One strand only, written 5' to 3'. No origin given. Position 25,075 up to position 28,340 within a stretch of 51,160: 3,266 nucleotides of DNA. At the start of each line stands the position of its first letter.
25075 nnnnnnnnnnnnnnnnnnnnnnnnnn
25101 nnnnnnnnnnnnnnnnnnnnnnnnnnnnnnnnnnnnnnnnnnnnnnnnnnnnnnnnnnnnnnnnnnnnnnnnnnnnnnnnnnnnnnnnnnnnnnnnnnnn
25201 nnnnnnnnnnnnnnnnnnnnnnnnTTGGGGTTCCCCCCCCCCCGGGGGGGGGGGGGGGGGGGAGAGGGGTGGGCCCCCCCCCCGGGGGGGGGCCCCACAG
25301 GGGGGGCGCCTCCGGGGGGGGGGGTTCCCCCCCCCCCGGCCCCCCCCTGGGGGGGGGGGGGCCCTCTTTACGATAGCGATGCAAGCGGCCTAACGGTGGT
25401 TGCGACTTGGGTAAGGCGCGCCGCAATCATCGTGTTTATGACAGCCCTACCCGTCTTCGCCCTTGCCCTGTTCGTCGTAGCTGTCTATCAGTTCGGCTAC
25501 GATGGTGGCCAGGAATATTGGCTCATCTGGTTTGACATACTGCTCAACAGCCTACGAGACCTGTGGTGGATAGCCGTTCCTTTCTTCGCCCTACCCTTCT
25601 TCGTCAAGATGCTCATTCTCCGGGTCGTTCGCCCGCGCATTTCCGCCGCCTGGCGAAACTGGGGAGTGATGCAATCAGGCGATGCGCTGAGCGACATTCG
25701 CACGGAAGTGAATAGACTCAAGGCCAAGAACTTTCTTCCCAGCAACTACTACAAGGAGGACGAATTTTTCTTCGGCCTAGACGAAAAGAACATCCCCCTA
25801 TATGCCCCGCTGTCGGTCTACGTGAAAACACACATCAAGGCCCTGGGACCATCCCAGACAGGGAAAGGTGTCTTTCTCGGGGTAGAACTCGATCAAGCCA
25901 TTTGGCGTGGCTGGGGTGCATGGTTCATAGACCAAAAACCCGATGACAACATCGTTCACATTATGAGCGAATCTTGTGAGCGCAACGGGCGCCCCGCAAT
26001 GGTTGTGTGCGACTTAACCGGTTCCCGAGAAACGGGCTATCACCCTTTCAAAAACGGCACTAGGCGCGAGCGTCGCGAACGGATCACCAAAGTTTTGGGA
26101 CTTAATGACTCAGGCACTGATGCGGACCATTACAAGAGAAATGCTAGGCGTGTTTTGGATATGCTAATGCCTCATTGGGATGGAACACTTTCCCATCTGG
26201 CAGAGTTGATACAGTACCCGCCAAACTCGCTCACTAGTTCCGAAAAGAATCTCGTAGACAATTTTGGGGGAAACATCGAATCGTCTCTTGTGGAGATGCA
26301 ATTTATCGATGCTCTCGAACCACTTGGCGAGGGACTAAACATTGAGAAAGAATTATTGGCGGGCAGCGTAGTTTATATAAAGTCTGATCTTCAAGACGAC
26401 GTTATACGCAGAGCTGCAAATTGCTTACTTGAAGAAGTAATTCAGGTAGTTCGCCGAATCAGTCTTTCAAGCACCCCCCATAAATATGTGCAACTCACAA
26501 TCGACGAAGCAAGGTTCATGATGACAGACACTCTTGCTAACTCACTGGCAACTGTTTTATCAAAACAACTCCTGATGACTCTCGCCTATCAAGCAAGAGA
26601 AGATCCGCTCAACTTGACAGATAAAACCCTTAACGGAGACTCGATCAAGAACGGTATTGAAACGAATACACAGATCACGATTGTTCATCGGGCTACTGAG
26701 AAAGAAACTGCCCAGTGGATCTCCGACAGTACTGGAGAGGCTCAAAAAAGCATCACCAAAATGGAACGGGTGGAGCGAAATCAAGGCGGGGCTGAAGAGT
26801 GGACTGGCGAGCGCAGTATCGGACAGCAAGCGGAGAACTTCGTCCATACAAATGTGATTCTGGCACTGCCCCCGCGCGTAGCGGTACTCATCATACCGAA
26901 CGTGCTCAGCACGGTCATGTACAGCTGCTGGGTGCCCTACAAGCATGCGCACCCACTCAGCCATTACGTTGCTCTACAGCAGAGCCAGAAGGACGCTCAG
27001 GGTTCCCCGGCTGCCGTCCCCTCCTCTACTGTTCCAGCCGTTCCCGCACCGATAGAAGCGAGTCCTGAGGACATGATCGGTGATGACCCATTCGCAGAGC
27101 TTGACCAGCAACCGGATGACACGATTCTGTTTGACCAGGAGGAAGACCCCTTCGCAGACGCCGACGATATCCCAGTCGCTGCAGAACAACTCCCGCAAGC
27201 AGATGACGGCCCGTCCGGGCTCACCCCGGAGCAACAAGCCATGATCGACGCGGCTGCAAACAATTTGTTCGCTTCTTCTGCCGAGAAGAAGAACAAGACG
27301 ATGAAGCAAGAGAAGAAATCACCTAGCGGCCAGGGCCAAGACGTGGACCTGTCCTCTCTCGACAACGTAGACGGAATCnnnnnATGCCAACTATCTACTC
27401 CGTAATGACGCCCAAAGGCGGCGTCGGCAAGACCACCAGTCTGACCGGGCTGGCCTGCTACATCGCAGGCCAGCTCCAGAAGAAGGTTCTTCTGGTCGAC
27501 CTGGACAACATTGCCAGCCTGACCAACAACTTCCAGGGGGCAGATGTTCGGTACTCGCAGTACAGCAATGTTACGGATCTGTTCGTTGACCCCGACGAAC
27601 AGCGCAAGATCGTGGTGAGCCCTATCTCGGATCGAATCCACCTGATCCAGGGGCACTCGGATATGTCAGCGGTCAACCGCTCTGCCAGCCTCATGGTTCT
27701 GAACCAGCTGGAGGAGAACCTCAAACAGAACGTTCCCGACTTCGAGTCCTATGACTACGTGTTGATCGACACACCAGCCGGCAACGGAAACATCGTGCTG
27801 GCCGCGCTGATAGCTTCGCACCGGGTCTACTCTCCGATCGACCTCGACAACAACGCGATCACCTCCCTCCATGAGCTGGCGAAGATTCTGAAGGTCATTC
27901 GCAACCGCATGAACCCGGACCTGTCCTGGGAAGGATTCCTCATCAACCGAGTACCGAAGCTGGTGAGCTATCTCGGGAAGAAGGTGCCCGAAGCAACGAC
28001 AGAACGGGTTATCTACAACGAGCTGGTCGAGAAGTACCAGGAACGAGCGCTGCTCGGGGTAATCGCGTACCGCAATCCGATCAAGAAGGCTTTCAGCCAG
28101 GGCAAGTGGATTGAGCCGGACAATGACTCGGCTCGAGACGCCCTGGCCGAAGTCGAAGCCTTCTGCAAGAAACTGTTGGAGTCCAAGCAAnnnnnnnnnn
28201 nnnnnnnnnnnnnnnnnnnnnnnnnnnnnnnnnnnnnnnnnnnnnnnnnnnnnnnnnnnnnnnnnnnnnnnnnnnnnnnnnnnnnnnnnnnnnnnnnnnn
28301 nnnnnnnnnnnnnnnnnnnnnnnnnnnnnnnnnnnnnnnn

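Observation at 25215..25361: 150 bp mosaic of very long alternating poly-G and poly-C runs immediately upstream of the coupling-protein gene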

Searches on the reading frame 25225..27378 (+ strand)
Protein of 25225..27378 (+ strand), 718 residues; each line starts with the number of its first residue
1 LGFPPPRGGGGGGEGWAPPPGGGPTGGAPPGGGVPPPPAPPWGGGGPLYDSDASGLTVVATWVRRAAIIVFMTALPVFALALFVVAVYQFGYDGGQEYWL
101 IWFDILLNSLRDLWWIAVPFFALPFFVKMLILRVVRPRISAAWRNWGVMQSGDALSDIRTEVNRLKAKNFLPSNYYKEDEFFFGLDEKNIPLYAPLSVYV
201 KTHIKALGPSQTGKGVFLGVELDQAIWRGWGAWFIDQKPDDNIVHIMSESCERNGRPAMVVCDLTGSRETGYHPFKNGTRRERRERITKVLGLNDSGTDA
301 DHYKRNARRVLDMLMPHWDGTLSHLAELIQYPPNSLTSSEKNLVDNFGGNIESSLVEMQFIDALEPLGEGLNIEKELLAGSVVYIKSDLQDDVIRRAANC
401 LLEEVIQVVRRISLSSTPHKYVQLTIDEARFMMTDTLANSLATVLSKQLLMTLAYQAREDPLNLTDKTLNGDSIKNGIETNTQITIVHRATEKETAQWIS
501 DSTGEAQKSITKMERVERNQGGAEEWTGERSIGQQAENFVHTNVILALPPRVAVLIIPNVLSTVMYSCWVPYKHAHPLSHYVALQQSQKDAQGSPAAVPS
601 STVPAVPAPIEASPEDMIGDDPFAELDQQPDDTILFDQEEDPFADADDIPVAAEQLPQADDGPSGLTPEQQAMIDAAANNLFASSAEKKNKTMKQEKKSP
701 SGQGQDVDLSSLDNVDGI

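Call 28: find_encoding_contigs(protein=window:25225-27378:+, flank=3000, max_places=6)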
Protein seq(718 aa) (718 aa): no gene with exactly this product is on record in the collection.

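Call 29: find_encoding_contigs(protein=window:25438-27378:+, flank=3000, max_places=6)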
Protein window:25438-27378:+ (647 aa): no gene with exactly this product is on record in the collection.

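Call 30: find_encoding_contigs(protein=window:25396-27378:+, flank=3000, max_places=6)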
Protein seq(661 aa) (661 aa): no gene with exactly this product is on record in the collection.

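Call 34: search_protein_families(library=pfam, proteins=[window:25438-27378:+], max_evalue=0.001)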
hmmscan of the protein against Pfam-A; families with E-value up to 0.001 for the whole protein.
window:25438-27378:+ (647 aa): 1 family
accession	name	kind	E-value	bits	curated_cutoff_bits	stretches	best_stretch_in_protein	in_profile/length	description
PF12696.13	TraG-D_C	-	1.5e-06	28.6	22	1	351-478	2-125/126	TraM recognition site of TraD and TraG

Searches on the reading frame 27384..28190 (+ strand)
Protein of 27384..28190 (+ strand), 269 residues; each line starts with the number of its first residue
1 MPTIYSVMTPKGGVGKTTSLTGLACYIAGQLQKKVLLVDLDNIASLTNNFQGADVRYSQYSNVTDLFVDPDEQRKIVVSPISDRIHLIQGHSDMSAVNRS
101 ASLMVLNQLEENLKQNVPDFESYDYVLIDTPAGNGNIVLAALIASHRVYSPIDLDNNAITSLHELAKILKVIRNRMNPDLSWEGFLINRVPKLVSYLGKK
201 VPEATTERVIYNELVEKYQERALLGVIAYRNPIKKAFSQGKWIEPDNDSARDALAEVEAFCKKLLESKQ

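Call 34: search_protein_families(library=pfam, proteins=[window:27384-28190:+], max_evalue=0.001)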
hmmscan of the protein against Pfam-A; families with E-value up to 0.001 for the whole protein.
window:27384-28190:+ (269 aa): 6 families
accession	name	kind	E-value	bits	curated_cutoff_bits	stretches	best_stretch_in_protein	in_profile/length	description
PF13614.12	AAA_31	-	1.1e-25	91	27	1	4-181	3-176/177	AAA domain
PF01656.29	CbiA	-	1.2e-15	58.1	25.4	1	7-241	3-123/125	CobQ/CobB/MinD/ParA nucleotide binding domain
PF10609.15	ParA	-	2.4e-08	34.1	27.1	1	4-141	5-130/246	NUBPL iron-transfer P-loop NTPase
PF02374.21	ArsA_ATPase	-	2.8e-06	27.2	24.3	1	7-131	5-133/305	Anion-transporting ATPase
PF06564.18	CBP_BcsQ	-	5.7e-06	26.5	21.3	1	11-165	10-158/234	Cellulose biosynthesis protein BcsQ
PF07015.17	VirC1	-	0.00029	20.7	24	0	9-48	8-46/231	VirC1 protein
